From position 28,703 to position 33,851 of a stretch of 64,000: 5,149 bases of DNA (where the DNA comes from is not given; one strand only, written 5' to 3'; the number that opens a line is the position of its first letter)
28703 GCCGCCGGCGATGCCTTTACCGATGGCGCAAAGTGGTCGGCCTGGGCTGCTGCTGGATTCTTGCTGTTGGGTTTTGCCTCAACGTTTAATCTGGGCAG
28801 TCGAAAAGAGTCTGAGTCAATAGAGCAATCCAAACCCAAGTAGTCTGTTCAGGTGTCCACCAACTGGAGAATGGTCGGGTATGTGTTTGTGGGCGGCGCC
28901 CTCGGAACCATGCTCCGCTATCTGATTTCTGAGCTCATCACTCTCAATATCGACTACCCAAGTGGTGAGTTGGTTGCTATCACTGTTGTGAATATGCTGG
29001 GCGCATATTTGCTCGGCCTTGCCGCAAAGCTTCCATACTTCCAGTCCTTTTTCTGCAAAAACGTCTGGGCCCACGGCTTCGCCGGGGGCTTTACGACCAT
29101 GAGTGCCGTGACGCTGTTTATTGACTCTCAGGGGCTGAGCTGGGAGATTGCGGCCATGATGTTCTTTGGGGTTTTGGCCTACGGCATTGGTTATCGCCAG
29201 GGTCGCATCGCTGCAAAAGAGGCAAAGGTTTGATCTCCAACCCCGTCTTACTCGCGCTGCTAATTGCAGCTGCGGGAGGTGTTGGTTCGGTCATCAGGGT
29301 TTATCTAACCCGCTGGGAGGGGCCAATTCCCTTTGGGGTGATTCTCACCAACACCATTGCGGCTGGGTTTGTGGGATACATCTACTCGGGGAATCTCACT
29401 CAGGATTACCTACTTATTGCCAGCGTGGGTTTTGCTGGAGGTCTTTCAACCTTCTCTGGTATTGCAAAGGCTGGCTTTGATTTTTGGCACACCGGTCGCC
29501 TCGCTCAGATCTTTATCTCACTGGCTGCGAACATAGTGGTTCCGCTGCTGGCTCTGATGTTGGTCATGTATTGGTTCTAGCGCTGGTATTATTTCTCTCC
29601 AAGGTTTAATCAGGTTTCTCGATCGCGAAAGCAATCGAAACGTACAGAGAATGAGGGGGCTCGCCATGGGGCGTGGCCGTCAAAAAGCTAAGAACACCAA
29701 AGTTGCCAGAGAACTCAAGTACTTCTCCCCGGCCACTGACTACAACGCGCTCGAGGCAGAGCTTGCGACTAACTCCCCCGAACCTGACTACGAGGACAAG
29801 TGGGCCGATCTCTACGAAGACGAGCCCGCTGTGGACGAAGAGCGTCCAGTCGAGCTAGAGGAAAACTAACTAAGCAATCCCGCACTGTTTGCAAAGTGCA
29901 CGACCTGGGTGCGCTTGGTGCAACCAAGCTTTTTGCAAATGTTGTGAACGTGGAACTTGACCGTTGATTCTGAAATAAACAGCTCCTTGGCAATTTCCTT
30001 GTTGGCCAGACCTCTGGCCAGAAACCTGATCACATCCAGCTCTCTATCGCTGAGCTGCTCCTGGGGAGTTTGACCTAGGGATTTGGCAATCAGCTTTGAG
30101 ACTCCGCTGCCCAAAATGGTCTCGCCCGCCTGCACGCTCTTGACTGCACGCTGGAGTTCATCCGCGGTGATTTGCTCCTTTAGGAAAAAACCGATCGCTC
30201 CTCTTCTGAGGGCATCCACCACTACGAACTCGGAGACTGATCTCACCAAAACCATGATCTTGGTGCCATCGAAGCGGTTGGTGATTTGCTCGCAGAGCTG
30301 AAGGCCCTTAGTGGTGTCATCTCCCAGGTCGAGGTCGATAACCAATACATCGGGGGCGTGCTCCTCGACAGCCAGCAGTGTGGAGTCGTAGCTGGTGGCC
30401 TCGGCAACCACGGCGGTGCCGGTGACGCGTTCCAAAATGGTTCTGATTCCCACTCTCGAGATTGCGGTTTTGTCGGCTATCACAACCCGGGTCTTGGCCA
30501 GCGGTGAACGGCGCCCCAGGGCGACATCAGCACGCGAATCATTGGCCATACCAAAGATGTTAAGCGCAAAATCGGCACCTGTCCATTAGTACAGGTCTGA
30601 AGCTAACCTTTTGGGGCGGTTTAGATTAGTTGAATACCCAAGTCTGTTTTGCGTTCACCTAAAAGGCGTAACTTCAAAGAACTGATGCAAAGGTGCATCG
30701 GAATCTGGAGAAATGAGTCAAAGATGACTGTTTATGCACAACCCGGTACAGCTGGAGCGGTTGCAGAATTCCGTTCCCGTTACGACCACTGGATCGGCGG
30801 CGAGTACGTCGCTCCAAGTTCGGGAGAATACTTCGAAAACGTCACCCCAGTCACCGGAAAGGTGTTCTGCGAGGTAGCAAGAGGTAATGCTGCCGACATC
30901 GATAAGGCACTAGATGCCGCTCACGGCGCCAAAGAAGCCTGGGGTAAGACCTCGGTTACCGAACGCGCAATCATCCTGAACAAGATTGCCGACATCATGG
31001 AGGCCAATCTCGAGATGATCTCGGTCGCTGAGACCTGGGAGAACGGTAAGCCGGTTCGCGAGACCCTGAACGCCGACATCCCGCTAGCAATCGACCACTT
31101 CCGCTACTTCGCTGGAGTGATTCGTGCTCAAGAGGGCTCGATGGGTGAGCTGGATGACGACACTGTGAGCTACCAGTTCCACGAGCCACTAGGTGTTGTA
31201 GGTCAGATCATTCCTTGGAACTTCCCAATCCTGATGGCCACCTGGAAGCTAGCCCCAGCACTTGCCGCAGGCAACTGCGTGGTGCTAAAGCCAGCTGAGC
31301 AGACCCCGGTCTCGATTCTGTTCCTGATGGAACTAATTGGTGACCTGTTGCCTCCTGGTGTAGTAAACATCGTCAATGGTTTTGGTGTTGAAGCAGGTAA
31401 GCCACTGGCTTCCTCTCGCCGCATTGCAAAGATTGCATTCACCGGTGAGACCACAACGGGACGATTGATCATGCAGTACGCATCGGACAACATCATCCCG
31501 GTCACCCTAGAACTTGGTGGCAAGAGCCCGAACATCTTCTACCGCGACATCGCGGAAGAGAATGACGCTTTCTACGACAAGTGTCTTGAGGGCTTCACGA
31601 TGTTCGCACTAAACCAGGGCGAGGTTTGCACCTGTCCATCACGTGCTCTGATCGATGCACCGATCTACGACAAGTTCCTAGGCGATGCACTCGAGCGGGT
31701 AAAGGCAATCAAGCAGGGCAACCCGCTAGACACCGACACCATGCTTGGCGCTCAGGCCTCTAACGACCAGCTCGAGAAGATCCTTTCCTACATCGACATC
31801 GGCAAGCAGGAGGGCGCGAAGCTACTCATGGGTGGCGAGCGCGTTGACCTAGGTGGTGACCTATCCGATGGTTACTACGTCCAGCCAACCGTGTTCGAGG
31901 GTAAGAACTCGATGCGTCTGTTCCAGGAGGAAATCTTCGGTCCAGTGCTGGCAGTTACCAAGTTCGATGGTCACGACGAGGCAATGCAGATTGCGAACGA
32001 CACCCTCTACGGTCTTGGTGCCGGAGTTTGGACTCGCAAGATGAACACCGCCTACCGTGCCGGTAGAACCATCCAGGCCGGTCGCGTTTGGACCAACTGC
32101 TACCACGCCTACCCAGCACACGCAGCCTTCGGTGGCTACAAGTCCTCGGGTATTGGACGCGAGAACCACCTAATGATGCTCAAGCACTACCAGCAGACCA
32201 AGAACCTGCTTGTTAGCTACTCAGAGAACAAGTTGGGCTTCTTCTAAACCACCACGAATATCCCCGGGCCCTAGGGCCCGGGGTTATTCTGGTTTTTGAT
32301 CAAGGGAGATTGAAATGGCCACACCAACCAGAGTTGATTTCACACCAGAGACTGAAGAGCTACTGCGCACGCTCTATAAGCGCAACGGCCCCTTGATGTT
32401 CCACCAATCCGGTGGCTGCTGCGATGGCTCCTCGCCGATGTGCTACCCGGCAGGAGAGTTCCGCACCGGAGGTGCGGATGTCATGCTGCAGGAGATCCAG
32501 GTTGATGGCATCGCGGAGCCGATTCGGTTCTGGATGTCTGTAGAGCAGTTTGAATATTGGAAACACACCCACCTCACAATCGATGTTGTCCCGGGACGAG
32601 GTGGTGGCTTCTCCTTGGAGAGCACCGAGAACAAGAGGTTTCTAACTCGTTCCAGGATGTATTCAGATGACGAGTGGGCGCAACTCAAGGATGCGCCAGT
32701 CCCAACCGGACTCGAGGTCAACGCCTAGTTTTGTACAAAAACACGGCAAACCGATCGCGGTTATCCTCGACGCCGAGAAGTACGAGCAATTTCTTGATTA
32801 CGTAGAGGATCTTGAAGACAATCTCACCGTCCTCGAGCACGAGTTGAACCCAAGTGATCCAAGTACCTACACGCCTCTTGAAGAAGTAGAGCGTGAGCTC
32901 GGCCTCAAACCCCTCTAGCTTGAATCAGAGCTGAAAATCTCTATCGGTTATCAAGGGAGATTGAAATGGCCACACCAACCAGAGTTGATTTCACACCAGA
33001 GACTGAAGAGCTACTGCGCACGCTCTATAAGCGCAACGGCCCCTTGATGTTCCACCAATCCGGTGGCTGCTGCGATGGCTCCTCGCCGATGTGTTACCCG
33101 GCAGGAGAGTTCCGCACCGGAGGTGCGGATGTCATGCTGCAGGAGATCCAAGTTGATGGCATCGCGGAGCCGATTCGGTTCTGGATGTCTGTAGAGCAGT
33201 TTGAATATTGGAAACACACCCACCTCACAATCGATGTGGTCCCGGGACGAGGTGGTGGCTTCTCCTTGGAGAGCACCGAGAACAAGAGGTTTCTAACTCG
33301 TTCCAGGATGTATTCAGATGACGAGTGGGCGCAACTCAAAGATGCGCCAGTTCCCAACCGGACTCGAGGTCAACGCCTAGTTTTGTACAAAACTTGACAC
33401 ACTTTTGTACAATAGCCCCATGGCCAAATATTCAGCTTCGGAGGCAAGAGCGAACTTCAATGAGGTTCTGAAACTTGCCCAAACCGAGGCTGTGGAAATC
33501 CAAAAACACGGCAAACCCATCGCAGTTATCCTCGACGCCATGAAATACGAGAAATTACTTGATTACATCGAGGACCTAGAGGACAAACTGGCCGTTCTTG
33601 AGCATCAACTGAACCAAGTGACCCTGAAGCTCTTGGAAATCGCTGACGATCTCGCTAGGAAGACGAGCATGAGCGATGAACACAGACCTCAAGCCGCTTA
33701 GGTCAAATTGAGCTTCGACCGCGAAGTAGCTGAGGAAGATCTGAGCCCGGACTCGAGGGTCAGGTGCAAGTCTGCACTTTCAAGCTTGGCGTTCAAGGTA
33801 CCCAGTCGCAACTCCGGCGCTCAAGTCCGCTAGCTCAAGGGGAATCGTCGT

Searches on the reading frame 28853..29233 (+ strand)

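Call 42: search_protein_families(library=pfam, proteins=[window:28853-29233:+], max_evalue=0.01)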
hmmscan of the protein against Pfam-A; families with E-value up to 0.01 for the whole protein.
window:28853-29233:+ (126 aa): 1 family
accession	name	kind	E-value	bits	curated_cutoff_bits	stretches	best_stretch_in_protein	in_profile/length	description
PF02537.21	CRCB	-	5.3e-13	49.6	32.9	1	10-93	2-75/103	CrcB-like protein, Camphor Resistance (CrcB)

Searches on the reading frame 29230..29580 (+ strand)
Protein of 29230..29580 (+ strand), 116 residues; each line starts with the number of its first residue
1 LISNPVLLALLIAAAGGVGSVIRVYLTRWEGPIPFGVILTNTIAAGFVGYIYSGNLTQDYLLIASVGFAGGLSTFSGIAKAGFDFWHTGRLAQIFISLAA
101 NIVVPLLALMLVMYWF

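Call 42: search_protein_families(library=pfam, proteins=[window:29230-29580:+], max_evalue=0.01)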
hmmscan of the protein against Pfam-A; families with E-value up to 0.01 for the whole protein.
window:29230-29580:+ (116 aa): 1 family
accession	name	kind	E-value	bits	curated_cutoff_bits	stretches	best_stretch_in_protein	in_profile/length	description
PF02537.21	CRCB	-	1e-12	48.7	32.9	1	10-111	1-101/103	CrcB-like protein, Camphor Resistance (CrcB)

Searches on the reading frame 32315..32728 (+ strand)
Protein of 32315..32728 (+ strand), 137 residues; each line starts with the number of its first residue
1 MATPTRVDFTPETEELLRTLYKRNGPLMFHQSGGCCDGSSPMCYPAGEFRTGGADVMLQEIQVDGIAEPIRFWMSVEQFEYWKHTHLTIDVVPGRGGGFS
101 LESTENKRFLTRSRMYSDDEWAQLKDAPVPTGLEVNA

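Call 22: search_protein_families(library=pfam, proteins=[window:32315-32728:+], max_evalue=0.01)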
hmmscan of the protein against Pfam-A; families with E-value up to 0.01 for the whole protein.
window:32315-32728:+ (137 aa): 1 family
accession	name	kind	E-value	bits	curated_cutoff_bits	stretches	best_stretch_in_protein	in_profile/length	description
PF05610.16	DUF779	-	1.6e-43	147.3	25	1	16-115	1-94/94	Protein of unknown function (DUF779)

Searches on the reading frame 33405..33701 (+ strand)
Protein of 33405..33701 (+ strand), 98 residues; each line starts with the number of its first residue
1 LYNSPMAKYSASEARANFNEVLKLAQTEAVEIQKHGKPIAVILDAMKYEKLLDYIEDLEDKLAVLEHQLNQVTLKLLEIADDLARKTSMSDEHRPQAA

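Call 22: search_protein_families(library=pfam, proteins=[window:33405-33701:+], max_evalue=0.01)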
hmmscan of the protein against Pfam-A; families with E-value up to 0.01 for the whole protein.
window:33405-33701:+ (98 aa): 3 families
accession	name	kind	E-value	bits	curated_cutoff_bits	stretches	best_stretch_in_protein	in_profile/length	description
PF02604.26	PhdYeFM_antitox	-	7.8e-14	51.6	29.8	1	6-68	1-64/74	Antitoxin Phd_YefM, type II toxin-antitoxin system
PF18506.7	RelB-like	-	0.00042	20.5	27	1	34-57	10-33/62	RelB Antitoxin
PF25218.1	TseH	-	0.0017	18.7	27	1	8-61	83-135/167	Type VI secretion system effector TseH-like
